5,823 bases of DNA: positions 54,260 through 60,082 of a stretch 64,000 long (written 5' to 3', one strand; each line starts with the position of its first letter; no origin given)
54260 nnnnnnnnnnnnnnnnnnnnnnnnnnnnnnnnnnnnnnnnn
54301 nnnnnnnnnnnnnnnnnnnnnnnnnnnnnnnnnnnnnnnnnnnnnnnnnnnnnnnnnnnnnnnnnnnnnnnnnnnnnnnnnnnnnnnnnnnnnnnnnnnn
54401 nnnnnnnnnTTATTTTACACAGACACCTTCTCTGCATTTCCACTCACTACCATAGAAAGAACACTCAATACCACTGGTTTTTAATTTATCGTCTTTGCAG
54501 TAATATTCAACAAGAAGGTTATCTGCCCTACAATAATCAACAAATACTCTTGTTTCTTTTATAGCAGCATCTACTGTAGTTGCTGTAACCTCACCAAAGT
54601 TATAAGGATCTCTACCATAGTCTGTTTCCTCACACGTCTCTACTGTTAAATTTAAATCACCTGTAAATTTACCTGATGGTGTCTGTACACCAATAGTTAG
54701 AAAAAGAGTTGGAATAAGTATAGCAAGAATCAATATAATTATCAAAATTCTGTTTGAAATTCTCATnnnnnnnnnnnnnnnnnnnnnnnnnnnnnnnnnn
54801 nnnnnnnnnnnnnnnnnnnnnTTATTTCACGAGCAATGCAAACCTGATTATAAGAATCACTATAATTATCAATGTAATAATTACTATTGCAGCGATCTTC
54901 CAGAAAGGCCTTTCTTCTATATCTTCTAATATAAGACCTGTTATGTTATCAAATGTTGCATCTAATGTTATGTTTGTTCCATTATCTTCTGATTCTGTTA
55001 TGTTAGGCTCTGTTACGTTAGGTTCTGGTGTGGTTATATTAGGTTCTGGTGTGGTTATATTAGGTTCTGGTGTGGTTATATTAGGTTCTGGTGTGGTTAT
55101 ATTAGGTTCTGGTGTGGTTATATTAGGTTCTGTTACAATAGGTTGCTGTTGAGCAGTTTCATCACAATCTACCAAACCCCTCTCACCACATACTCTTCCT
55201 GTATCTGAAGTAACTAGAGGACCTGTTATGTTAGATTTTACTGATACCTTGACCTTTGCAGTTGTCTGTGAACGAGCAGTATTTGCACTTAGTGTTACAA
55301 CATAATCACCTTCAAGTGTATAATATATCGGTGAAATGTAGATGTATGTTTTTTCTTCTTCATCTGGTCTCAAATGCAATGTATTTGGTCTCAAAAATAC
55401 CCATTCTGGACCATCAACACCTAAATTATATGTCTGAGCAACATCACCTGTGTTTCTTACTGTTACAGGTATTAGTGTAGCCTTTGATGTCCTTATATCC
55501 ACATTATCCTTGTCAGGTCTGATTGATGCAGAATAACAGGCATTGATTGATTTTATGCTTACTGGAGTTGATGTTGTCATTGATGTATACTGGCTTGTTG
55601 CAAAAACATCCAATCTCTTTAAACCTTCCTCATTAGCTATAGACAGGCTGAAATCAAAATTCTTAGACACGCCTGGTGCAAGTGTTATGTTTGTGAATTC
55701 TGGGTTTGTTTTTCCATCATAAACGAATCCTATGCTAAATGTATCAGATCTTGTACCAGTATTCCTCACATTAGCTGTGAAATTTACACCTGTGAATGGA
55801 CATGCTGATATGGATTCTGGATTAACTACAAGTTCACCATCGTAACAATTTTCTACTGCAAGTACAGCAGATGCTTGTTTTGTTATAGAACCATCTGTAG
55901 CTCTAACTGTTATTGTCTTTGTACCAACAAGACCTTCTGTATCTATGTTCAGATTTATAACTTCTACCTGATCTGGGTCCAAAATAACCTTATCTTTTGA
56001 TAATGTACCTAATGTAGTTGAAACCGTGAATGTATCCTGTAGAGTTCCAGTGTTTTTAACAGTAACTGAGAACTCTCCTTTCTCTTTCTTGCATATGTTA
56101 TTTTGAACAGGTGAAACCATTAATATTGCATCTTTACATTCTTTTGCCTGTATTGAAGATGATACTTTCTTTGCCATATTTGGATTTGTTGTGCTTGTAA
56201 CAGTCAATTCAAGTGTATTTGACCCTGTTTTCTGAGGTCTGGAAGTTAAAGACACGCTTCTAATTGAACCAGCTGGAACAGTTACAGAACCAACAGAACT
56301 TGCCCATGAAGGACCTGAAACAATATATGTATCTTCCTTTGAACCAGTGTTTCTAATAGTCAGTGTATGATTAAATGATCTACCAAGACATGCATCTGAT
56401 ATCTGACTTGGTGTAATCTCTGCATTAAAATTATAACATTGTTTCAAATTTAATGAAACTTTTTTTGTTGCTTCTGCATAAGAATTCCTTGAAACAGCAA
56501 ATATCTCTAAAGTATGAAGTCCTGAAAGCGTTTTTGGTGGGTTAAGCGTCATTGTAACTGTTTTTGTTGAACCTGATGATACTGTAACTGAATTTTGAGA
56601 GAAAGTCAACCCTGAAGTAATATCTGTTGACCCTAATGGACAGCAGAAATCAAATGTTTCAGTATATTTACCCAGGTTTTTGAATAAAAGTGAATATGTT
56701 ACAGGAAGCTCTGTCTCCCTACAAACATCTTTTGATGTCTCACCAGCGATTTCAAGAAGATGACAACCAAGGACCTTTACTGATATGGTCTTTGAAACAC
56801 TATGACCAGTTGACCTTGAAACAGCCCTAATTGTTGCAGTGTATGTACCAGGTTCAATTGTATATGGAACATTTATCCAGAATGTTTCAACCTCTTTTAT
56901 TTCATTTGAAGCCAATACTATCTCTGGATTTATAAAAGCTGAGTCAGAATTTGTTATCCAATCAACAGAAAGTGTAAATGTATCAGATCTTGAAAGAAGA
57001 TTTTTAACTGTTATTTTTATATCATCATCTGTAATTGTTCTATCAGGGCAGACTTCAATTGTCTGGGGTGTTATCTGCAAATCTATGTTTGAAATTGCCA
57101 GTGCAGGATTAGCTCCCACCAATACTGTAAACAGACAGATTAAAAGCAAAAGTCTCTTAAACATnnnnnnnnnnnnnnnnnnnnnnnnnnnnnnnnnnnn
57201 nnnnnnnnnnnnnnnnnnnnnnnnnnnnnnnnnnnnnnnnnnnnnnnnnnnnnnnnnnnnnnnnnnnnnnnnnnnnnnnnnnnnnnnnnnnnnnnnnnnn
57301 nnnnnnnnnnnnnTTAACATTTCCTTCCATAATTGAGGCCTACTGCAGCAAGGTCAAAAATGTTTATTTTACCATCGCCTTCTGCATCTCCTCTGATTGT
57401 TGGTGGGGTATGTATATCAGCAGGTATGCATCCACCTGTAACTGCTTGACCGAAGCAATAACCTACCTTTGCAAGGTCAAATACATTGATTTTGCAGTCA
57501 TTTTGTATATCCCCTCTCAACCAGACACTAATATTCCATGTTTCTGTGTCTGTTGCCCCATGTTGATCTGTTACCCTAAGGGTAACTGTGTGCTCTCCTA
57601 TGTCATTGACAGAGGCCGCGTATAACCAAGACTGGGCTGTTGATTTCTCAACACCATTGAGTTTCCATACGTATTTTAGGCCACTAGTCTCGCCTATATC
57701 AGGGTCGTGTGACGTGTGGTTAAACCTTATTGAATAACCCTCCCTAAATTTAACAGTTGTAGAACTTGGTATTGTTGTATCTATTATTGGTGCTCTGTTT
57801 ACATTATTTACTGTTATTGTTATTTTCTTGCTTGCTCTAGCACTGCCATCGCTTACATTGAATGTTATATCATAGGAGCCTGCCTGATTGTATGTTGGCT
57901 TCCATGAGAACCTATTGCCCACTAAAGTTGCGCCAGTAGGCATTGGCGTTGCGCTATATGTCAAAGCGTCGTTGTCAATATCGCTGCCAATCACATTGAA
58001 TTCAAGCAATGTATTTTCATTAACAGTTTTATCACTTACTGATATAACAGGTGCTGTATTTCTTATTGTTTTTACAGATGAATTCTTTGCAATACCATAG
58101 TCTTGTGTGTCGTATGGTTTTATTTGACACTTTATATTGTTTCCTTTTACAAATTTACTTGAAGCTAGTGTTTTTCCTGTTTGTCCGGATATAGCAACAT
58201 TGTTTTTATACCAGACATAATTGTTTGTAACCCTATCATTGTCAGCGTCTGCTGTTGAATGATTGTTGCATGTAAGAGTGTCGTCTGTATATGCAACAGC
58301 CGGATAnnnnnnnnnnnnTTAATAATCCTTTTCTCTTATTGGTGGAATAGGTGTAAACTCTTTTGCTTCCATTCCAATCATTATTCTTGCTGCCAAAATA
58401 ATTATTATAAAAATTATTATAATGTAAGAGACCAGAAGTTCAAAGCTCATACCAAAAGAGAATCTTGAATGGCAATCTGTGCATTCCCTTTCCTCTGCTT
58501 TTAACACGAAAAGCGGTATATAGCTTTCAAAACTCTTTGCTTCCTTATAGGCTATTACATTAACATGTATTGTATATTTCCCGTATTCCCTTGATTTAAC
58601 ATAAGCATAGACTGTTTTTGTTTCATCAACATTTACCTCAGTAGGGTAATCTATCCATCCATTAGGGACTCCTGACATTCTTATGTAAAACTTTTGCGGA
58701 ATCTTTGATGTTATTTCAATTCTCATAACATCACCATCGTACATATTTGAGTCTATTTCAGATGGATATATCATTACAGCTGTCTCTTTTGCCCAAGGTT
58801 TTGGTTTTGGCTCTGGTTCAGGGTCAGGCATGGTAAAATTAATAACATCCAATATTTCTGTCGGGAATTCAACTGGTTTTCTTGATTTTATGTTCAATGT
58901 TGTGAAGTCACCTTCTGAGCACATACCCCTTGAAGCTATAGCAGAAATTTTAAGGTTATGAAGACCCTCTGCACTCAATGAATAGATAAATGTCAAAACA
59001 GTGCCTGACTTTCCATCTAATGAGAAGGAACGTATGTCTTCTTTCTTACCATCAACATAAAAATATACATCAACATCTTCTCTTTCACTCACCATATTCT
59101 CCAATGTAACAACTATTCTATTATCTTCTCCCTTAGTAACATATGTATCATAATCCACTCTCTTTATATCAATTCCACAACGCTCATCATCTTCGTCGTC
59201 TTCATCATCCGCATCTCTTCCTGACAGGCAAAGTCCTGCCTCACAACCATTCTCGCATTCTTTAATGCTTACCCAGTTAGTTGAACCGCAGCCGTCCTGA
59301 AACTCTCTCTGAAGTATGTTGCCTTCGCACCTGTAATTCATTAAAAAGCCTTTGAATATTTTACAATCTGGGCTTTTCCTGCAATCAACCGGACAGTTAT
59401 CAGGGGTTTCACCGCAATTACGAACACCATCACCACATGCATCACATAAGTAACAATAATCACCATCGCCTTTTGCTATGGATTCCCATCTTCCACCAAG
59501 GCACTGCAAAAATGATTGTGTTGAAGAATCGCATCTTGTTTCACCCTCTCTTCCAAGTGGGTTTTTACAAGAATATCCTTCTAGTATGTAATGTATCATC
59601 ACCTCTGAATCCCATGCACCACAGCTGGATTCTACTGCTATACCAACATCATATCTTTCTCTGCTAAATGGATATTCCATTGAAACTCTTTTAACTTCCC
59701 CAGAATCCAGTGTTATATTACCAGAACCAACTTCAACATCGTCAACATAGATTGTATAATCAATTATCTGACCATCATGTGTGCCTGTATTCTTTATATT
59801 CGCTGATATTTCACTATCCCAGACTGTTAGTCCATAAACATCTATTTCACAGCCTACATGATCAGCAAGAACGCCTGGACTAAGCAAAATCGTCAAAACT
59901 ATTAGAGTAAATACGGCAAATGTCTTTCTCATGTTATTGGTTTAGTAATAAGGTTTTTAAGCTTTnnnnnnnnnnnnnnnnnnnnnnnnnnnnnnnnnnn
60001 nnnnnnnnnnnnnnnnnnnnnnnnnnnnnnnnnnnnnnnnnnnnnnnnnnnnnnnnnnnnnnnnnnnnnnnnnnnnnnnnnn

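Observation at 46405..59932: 13.5-kb same-strand cluster of secreted or anchored proteins around a 2179-aa sequon-rich giant: candidate cell-surface/attachment system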

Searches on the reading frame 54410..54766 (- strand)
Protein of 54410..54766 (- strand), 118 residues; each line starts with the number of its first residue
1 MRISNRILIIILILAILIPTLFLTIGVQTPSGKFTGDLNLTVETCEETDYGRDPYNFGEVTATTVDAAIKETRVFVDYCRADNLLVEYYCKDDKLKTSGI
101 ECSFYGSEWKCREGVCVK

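Call 7: search_protein_families(library=pfam, proteins=[window:54410-54766:-], max_evalue=0.1)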
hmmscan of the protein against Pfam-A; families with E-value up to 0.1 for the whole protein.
window:54410-54766:- (118 aa): 0 families

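Call 45: find_homologous_proteins(query=window:54410-54766:-, max_evalue=0.001)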
Query window:54410-54766:- (118 aa): 2 proteins with E <= 0.001 among 5 candidates.
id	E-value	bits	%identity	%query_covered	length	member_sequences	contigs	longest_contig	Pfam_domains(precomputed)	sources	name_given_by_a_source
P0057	7.5e-74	263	100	100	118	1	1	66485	-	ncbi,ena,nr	ncbi:MAG: hypothetical protein ISS36_02955 [Candidatus Aenigmarchaeota archaeon]|nr:hypothetical pro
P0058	8.9e-37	144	52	97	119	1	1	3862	-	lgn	-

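Call 47: search_protein_families(library=ncbifam, proteins=[window:54410-54766:-], max_evalue=0.01)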
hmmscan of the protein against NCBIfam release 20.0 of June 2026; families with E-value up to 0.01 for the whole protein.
window:54410-54766:- (118 aa): 0 families

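Call 75: find_related_loci(query=A5, collection=metagenome_contigs, flank=8000)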
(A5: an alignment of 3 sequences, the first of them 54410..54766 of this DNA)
Query A5 (118 aa) in metagenome_contigs; peptide patterns used: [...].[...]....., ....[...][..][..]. (x = any residue, [..] = any of these).
358 stretches matched a pattern, but none encodes a relative of the query by tblastn (E <= 1e-3).

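Call 76: find_encoding_contigs(protein=P0058, flank=5000, max_places=3)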
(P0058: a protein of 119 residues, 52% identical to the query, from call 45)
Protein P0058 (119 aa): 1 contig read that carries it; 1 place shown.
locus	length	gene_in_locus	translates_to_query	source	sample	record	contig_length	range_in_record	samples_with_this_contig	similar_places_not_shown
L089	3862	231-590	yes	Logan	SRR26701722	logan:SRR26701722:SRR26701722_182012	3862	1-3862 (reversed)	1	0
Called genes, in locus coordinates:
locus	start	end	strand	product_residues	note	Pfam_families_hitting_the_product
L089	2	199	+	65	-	?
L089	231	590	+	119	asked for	-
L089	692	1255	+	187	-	PF00881:Nitroreductase, PF14512:TM1586_NiRdase (weak)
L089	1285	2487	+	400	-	PF03215:Rad17 (faint), PF05496:RuvB_N (weak), PF13173:AAA_14 (weak), PF00004:AAA, PF21960:RCF1-5-like_lid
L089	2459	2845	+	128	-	-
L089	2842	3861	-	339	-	?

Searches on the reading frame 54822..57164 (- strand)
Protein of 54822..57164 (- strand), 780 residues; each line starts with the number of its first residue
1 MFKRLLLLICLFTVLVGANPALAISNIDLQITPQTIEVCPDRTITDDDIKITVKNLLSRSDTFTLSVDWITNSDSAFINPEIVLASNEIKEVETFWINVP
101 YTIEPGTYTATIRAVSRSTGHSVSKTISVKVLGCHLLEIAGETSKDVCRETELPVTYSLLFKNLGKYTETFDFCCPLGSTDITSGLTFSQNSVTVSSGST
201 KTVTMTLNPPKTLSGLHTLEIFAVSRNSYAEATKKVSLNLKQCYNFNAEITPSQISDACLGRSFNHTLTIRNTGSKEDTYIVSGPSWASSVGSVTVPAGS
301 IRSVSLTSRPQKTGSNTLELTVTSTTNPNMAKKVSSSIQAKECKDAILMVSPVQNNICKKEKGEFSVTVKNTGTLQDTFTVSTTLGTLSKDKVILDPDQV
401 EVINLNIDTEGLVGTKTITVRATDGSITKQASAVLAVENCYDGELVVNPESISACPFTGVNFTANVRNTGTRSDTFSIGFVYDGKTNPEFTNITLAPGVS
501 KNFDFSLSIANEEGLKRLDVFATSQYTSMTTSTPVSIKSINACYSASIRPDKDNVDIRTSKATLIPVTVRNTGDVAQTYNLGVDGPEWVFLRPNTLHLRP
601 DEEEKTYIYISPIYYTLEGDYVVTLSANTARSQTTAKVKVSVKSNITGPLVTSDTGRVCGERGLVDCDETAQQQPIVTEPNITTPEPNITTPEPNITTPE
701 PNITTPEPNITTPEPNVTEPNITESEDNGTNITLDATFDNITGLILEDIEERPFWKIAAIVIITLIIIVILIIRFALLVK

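Call 7: search_protein_families(library=pfam, proteins=[window:54822-57164:-], max_evalue=0.1)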
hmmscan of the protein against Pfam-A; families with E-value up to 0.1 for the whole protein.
window:54822-57164:- (780 aa): 8 families
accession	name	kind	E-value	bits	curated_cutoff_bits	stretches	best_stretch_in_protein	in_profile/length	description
PF06280.18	fn3_5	-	1.2e-07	32.8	27.6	0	185-214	56-85/112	Fn3-like domain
PF22544.2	HYDIN_VesB_CFA65-like_Ig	-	3.7e-05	24.3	25.5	1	260-338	17-97/100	HYDIN/CFA65/VesB-like, Ig-like domain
PF11614.14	FixG_C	-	5.6e-05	23.7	25.6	0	568-616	38-89/119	IG-like fold at C-terminal of FixG, putative oxidoreductase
PF07705.17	CARDB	-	0.00017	22.2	22.7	1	458-521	19-82/101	CARDB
PF18981.6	InlK_D3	-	0.00053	20.5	25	1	617-643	48-74/75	Internalin K domain (D3/D4)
PF22067.2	Cep192_D3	-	0.013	16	27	0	566-615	22-72/99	Cep192 domain 3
PF17766.7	fn3_6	-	0.033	14.8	26.4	0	563-607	19-65/99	Fibronectin type-III domain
PF00801.26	PKD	-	0.098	13.1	23.5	1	573-642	28-80/80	PKD domain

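Call 47: search_protein_families(library=ncbifam, proteins=[window:54822-57164:-], max_evalue=0.01)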
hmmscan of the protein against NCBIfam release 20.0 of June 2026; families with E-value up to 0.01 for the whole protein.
window:54822-57164:- (780 aa): 1 family
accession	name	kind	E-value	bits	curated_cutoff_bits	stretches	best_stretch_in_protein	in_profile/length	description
NF033506.0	PACE-CTERM-PROT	exception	1.5e-06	27.2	110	1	246-344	483-589/627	putative S-layer protein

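Call 73: find_related_loci(query=window:54822-57164:-, collection=metagenome_contigs, flank=8000)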
Query window:54822-57164:- (780 aa) in metagenome_contigs; peptide patterns used: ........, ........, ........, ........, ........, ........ (x = any residue, [..] = any of these).
51 stretches matched a pattern, but none encodes a relative of the query by tblastn (E <= 1e-3).

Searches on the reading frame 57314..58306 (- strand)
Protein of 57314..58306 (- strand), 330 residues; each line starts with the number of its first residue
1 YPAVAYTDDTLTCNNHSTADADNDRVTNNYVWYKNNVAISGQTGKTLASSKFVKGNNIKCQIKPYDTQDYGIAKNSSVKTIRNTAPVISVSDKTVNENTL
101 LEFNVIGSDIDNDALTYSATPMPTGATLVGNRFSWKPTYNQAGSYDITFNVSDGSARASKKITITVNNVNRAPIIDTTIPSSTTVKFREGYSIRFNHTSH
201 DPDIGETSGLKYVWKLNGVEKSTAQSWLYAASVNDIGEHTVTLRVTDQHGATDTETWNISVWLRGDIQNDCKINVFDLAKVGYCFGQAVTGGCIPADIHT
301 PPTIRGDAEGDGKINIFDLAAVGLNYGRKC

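Call 7: search_protein_families(library=pfam, proteins=[window:57314-58306:-], max_evalue=0.1)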
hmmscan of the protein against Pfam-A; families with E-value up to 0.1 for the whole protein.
window:57314-58306:- (330 aa): 12 families
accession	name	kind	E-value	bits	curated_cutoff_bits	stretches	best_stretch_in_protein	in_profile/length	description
PF17963.7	Big_9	-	9.1e-18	65.4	23.6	2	83-165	1-89/89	Bacterial Ig domain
PF05345.18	He_PIG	-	1.9e-11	44.7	24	1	87-167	3-96/96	Putative Ig domain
PF00801.26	PKD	-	4.2e-09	36.7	23.5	2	89-166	5-80/80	PKD domain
PF18911.6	PKD_4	-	1.6e-08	34.9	27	2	83-166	1-85/85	PKD domain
PF17892.7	Cadherin_5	-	6.5e-06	26.3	26.5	1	93-166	14-97/98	Cadherin-like domain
PF17803.7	Cadherin_4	-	1.3e-05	26.1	25.1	1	82-130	10-63/71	Bacterial cadherin-like domain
PF18981.6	InlK_D3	-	0.0011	19.4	25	0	134-167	41-74/75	Internalin K domain (D3/D4)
PF16820.11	PKD_3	-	0.0039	17.4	26.3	0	189-245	11-66/68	PKD-like domain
PF16403.11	Bact_surface_Ig-like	-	0.012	16.1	27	0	139-161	43-66/71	Bacterial surface protein, Ig-like domain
PF13895.12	Ig_2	-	0.032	14.9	27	0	8-46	16-47/79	Immunoglobulin domain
PF22352.2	K319L-like_PKD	-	0.062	13.7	27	0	203-261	24-84/84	K319L-like, PKD domain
PF00404.24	Dockerin_1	-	0.063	13.9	22.9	1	265-322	2-52/57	Dockerin type I domain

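Call 47: search_protein_families(library=ncbifam, proteins=[window:57314-58306:-], max_evalue=0.01)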
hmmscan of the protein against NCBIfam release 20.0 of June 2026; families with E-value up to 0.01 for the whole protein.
window:57314-58306:- (330 aa): 4 families
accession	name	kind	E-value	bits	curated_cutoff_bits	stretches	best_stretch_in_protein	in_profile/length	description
NF012211.1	tand_rpt_95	domain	3.8e-15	55.6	90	1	94-177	1-95/98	tandem-95 repeat protein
NF038112.1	myxo_dep_M36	subfamily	2.4e-12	44.9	1500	1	11-261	1210-1469/1604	myxosortase-dependent M36 family metallopeptidase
NF040485.1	ZirU_fam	subfamily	0.00026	21.2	100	1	5-65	33-94/210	ZirU family protein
NF033932.1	LapB_rpt_80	domain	0.00057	20.1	45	0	143-177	1-36/83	LapB repeat-containing protein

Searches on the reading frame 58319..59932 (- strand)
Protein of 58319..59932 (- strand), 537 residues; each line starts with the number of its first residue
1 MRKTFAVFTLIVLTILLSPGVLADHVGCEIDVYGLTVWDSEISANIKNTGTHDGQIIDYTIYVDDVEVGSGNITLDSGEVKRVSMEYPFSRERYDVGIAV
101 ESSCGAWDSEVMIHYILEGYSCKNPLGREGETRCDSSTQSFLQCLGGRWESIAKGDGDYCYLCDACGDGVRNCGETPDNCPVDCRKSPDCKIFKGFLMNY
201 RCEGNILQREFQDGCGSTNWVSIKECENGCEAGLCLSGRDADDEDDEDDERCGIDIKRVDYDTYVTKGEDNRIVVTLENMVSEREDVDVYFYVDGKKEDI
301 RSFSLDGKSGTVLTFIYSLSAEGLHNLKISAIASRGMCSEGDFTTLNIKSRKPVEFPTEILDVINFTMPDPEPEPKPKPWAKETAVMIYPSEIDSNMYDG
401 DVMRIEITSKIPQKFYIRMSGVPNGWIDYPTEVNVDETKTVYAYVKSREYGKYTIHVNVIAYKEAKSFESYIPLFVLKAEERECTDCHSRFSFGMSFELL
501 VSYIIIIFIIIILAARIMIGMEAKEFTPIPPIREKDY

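Call 7: search_protein_families(library=pfam, proteins=[window:58319-59932:-], max_evalue=0.1)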
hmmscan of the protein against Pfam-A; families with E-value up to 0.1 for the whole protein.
window:58319-59932:- (537 aa): 1 family
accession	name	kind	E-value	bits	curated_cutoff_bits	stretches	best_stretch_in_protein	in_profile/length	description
PF07705.17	CARDB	-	9.2e-09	35.9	22.7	1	40-92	21-74/101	CARDB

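Call 47: search_protein_families(library=ncbifam, proteins=[window:58319-59932:-], max_evalue=0.01)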
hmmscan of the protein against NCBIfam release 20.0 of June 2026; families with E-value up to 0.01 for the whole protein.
window:58319-59932:- (537 aa): 0 families
